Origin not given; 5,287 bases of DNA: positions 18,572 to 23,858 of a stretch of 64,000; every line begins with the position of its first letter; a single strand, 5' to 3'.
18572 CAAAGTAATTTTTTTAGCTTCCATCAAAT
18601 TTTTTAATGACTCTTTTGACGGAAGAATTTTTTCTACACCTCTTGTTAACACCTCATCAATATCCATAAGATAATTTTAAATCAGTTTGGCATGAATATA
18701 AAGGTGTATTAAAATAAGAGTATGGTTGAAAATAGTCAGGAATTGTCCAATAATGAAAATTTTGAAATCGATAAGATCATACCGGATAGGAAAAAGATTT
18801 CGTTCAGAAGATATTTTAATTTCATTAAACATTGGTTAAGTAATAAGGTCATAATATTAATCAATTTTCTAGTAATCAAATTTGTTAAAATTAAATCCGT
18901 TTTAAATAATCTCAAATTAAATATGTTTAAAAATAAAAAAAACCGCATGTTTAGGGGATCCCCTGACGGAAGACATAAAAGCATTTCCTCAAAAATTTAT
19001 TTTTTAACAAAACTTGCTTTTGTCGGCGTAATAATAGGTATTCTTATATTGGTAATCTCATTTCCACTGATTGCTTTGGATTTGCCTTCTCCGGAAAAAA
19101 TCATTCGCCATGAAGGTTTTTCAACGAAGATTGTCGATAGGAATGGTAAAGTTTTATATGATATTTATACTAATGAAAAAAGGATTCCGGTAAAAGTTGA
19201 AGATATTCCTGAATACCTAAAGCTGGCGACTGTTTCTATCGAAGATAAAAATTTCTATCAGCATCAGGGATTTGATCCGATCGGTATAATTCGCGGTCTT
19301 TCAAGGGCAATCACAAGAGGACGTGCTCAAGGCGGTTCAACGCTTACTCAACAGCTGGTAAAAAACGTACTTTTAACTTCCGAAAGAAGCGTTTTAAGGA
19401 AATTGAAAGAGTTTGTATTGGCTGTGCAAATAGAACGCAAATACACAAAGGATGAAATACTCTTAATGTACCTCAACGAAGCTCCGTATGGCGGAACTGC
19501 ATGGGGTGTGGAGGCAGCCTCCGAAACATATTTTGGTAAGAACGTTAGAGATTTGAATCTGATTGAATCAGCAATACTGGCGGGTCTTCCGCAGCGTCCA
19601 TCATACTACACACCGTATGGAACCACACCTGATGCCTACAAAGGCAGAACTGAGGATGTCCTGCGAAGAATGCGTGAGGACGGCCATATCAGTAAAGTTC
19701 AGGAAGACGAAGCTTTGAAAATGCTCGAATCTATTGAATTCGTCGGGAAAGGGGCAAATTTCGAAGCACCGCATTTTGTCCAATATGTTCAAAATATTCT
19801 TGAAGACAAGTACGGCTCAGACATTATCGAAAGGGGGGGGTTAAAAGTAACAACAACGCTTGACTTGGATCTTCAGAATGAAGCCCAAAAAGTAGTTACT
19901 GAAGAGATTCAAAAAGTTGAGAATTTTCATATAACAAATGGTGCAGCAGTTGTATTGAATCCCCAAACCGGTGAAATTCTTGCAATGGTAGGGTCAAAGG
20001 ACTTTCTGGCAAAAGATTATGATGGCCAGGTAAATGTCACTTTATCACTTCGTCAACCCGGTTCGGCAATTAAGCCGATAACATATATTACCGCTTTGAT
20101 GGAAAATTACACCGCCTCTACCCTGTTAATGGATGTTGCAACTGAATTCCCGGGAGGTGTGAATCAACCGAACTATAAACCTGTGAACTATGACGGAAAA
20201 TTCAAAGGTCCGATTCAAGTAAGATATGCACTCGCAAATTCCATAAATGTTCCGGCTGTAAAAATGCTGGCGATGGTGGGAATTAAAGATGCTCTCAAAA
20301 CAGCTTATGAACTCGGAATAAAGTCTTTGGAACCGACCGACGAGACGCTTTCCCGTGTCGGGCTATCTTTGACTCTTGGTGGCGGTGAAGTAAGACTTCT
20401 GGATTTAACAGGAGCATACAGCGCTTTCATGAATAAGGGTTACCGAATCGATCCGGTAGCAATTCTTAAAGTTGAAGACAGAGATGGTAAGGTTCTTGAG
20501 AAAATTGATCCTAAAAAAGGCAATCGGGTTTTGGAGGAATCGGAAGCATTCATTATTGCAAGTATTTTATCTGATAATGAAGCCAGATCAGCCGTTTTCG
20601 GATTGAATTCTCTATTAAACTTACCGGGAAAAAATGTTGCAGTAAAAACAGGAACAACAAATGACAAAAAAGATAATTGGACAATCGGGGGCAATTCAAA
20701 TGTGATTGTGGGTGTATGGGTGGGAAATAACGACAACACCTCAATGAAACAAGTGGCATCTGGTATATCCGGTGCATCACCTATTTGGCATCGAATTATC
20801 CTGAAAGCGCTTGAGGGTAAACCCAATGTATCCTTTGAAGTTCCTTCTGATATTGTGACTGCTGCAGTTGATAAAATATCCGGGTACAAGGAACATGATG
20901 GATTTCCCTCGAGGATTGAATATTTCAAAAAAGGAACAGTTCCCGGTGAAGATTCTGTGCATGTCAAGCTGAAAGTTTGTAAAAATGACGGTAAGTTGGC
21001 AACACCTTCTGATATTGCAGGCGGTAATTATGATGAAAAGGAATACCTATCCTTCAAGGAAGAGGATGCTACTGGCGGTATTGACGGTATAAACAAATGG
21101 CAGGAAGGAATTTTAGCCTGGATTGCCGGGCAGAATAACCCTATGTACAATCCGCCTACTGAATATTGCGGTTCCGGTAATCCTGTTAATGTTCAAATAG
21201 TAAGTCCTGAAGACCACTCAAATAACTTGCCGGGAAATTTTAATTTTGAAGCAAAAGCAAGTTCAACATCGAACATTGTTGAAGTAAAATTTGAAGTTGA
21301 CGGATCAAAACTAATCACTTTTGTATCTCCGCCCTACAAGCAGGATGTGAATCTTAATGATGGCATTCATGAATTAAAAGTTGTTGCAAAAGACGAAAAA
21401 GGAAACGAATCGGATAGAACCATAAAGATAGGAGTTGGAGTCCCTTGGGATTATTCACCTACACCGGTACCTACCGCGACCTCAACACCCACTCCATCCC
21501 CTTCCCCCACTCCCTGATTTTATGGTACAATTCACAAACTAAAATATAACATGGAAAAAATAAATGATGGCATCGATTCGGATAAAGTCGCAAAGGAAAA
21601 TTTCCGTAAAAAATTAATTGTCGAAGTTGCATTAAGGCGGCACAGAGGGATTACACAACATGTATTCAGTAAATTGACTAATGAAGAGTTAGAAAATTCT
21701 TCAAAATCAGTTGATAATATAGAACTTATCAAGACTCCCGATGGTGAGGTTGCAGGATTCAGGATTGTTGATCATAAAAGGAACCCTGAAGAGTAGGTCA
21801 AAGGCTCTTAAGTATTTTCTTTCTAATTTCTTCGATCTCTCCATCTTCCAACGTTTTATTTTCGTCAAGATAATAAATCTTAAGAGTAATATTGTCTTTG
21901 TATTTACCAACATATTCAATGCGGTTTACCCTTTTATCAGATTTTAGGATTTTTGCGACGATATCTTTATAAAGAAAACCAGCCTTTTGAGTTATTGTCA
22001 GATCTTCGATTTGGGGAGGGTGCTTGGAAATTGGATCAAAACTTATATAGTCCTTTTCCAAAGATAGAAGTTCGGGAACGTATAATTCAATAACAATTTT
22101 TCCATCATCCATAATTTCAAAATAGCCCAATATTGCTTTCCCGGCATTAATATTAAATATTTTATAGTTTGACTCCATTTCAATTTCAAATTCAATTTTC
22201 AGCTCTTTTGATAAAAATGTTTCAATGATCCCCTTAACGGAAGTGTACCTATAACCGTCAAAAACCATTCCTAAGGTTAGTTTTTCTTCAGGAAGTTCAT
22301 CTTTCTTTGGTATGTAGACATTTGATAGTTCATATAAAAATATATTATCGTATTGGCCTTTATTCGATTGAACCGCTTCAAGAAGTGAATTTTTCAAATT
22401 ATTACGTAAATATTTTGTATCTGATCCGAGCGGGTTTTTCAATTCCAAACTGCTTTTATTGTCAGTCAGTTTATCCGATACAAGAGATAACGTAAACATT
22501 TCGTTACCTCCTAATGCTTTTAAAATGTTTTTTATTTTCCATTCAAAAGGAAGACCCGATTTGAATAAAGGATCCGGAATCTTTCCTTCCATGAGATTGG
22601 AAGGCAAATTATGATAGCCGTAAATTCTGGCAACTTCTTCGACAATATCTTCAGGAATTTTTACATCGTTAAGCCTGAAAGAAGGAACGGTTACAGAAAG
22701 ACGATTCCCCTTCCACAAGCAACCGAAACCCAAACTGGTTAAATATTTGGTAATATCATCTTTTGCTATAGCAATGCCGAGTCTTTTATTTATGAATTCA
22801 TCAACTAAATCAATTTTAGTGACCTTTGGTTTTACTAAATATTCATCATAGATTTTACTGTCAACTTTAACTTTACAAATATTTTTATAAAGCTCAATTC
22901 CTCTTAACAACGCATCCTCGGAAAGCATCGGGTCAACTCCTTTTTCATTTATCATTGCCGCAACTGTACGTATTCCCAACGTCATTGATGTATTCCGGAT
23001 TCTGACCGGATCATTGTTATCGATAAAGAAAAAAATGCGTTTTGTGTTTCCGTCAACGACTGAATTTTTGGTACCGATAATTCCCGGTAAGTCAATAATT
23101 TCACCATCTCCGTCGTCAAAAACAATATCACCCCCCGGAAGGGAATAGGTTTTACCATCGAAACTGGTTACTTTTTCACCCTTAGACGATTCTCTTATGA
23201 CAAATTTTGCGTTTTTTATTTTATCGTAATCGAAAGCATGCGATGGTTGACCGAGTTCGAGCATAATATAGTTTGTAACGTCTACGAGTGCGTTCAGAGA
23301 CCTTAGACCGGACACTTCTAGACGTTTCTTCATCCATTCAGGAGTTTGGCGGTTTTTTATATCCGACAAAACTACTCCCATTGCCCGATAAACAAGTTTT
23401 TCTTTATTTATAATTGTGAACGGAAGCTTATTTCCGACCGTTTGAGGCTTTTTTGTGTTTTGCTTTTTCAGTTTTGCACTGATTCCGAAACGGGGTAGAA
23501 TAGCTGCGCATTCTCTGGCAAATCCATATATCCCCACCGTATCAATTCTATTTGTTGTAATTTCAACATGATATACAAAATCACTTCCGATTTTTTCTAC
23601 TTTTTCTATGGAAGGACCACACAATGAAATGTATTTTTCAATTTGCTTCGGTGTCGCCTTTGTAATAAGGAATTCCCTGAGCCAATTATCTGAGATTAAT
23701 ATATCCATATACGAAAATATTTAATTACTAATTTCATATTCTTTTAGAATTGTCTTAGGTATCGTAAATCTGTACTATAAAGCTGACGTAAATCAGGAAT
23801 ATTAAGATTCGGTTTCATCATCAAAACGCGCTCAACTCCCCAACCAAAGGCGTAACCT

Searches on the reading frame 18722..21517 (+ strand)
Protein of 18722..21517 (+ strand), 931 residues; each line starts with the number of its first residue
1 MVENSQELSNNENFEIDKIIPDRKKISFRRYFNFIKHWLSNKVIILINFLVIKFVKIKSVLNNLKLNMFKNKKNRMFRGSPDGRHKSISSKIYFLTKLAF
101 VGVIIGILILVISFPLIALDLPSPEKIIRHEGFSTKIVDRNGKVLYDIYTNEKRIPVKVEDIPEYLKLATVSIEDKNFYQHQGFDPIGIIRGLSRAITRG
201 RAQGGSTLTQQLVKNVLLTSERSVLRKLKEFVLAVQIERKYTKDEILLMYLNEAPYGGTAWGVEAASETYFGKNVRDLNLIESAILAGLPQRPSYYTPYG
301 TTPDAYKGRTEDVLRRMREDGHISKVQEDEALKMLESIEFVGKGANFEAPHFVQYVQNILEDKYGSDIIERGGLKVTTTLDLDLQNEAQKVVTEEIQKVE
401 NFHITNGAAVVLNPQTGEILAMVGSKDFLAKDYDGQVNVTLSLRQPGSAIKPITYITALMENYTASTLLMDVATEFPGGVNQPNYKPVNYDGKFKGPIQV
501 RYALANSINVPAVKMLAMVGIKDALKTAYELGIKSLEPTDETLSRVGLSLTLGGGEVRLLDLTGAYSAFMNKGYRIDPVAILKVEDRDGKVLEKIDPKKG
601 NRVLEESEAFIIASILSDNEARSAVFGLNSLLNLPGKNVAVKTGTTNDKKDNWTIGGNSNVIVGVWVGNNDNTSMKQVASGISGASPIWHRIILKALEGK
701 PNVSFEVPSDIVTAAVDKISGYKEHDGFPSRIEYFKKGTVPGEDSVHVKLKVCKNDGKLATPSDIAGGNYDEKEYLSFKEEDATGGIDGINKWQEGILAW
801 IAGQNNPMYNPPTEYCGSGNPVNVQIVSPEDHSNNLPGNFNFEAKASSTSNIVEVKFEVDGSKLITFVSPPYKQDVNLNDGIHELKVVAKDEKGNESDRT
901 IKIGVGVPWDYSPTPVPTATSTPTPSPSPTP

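Call 60: search_protein_families(library=pfam, proteins=[window:18722-21517:+], max_evalue=0.001)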
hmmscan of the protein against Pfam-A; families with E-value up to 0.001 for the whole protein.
window:18722-21517:+ (931 aa): 3 families
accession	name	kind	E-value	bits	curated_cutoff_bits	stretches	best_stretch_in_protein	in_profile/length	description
PF00912.28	Transgly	-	2.7e-61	206.5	27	1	142-317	2-177/178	Transglycosylase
PF00905.27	Transpeptidase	-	3.8e-23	82.6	22.1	1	407-668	1-263/299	Penicillin binding protein transpeptidase domain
PF17957.7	Big_7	-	4.5e-07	30.9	24.1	1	824-887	3-70/70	Bacterial Ig domain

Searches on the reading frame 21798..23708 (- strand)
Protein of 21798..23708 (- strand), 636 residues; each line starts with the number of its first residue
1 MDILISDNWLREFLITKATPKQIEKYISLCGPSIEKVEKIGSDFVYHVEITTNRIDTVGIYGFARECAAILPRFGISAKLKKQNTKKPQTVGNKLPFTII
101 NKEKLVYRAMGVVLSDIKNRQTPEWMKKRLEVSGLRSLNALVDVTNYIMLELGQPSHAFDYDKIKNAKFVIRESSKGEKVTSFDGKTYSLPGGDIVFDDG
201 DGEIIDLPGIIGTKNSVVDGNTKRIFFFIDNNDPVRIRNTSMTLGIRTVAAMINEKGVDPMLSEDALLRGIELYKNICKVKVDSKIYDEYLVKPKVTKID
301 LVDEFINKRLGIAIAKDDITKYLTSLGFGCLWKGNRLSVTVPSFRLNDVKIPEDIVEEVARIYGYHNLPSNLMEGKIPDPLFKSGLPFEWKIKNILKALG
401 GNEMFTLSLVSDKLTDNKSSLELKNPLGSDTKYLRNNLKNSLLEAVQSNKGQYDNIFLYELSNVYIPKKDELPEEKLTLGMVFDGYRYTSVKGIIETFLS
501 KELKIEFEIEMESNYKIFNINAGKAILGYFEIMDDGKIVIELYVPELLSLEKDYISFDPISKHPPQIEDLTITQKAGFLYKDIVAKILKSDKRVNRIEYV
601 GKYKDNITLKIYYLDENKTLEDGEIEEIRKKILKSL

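Call 57: search_protein_families(library=pfam, proteins=[window:21798-23708:-], max_evalue=0.001)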
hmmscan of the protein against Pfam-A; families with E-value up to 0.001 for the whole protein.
window:21798-23708:- (636 aa): 4 families
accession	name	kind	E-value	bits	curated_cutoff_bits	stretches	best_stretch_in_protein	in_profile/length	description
PF03483.22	B3_4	-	6.1e-51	172.9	29.3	1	108-278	4-173/174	B3/4 domain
PF03484.21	B5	-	2.8e-20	72.7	28.6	1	303-365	5-67/67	tRNA synthetase B5 domain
PF17759.6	tRNA_synthFbeta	-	1.9e-19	70.5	22.4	1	369-511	2-166/214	Phenylalanyl tRNA synthetase beta chain CLM domain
PF03147.19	FDX-ACB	-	8.9e-05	23.3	31.1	1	561-636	1-85/94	Ferredoxin-fold anticodon binding domain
